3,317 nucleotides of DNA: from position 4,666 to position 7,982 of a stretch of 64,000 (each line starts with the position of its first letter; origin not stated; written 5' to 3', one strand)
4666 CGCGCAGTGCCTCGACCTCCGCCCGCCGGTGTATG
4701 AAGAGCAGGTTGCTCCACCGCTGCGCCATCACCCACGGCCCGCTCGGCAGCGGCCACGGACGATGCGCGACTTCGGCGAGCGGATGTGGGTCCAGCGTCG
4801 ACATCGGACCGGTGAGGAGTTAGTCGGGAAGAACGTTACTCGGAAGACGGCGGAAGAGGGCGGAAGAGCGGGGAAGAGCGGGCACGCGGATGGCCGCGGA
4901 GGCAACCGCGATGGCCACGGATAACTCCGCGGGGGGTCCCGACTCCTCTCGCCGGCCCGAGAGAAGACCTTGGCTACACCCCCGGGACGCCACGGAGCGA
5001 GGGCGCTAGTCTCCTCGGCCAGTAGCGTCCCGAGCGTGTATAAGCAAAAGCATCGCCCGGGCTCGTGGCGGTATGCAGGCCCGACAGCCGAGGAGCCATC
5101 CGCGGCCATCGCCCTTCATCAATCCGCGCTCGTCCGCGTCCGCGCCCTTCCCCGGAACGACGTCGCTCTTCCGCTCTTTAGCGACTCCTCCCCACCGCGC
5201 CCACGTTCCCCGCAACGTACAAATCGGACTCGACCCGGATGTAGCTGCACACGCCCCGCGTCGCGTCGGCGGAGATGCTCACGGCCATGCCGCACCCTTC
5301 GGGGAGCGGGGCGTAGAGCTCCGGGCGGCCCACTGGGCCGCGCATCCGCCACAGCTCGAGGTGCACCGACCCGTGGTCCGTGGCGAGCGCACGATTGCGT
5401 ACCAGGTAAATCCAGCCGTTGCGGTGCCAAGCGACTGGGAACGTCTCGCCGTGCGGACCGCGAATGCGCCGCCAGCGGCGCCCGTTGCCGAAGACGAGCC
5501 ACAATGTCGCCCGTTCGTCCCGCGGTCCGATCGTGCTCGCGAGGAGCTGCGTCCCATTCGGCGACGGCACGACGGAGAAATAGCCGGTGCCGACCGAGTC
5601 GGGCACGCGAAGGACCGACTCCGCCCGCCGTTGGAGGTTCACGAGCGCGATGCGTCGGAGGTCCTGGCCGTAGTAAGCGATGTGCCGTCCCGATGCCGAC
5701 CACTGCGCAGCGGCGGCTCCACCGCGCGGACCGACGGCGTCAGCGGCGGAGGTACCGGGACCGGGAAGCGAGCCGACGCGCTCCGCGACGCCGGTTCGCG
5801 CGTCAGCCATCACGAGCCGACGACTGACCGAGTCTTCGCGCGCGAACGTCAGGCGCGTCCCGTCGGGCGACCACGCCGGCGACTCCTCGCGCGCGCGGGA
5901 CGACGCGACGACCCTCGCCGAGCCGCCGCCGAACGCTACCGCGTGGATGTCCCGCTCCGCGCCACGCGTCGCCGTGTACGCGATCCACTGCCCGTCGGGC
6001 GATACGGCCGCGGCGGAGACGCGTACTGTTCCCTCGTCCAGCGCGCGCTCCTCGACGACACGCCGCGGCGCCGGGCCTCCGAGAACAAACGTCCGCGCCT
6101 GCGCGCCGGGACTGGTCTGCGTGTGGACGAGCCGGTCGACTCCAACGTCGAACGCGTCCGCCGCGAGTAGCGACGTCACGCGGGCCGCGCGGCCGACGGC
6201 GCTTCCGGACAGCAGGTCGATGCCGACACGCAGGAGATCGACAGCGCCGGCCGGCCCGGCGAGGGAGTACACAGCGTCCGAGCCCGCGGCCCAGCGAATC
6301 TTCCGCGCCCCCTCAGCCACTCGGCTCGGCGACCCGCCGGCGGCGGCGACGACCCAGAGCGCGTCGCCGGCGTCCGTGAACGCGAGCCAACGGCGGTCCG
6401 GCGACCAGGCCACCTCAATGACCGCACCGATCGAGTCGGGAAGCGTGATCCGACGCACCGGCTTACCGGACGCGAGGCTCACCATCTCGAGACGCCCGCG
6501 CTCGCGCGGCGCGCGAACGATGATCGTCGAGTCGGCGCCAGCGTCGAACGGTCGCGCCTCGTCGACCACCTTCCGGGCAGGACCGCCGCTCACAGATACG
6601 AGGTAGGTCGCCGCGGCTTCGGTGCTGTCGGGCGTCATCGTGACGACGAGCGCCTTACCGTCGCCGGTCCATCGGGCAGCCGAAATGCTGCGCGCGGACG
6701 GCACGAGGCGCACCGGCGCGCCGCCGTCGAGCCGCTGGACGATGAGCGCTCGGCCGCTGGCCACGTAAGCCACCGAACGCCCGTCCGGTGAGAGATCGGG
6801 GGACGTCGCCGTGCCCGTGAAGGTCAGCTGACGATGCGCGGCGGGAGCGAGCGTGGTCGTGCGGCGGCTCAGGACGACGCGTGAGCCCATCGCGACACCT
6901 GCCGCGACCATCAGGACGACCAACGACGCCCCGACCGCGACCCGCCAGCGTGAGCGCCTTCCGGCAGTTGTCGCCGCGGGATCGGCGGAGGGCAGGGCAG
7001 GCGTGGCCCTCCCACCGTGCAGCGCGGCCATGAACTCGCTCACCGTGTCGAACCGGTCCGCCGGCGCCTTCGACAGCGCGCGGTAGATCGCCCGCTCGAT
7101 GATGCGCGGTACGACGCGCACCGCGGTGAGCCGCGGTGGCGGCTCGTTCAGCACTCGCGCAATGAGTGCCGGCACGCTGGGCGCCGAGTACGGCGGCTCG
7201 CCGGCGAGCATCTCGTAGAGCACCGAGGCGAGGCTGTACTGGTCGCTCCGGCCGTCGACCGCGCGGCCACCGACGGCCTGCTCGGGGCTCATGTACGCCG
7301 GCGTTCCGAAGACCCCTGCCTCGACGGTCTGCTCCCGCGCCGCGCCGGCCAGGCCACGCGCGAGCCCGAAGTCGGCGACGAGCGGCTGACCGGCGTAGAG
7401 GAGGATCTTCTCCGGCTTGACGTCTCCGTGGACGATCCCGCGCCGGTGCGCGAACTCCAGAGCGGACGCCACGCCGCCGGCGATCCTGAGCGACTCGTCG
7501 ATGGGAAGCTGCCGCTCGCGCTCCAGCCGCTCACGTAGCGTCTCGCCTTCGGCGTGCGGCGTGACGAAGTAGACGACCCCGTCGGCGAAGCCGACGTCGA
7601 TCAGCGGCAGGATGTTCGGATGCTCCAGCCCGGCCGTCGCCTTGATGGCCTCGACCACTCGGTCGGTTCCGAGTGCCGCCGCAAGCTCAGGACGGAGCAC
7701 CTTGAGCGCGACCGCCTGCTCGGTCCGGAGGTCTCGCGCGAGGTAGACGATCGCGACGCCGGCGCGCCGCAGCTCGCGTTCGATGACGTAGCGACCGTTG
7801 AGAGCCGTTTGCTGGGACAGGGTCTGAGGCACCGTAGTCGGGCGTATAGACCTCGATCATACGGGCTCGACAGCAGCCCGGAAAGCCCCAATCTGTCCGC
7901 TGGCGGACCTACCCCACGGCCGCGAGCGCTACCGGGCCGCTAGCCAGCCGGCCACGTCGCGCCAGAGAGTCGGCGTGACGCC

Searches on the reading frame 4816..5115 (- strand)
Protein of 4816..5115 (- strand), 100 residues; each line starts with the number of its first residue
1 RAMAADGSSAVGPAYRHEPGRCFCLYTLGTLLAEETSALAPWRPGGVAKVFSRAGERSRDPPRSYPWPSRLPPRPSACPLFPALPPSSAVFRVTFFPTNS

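Call 46: find_homologous_proteins(query=window:4816-5115:-, max_evalue=0.001)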
Query seq(100 aa): 3 candidates shared short words with the query, none scored E <= 0.001.

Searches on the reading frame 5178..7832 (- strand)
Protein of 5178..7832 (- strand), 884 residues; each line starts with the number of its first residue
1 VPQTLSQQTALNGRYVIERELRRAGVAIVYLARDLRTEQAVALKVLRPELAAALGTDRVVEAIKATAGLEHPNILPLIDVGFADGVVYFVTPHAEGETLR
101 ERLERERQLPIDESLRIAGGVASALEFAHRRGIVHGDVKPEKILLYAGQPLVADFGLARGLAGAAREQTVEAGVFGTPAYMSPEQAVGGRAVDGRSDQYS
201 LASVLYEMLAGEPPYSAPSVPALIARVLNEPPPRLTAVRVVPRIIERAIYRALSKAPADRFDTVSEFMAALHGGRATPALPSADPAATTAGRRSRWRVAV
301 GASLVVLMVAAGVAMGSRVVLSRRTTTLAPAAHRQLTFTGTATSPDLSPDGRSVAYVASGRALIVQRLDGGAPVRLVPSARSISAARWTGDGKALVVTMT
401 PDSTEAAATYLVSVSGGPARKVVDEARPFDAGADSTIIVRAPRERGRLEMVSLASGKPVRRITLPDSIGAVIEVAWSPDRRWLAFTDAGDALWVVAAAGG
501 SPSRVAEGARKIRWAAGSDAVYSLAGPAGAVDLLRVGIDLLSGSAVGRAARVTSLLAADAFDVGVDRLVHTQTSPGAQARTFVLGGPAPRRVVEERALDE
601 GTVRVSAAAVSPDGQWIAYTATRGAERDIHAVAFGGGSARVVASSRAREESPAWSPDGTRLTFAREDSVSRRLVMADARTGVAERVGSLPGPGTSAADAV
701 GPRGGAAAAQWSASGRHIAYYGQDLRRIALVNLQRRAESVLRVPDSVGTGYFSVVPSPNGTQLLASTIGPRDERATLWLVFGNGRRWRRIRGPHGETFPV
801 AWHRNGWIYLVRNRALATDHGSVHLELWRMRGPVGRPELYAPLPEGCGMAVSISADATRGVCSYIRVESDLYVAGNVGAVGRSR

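Call 54: search_protein_families(library=pfam, proteins=[window:5178-7832:-], max_evalue=0.001)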
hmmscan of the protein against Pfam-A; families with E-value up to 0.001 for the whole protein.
window:5178-7832:- (884 aa): 5 families
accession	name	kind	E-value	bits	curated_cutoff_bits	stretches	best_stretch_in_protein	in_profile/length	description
PF00069.31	Pkinase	-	4.3e-33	115.2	31.7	1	23-221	9-203/263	Protein kinase domain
PF07714.23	PK_Tyr_Ser-Thr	-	6.9e-22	78.4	23.1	1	34-261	24-249/258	Protein tyrosine and serine/threonine kinase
PF07676.18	PD40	-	8.3e-22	77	20.9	1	644-666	6-28/38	WD40-like Beta Propeller Repeat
PF25174.1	Beta-prop_THOC3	-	2.8e-08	33.6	305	0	595-664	206-272/272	THOC3 beta-propeller domain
PF00930.27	DPPIV_N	-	2.3e-06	27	22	0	603-667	43-121/354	Dipeptidyl peptidase IV (DPP IV) N-terminal region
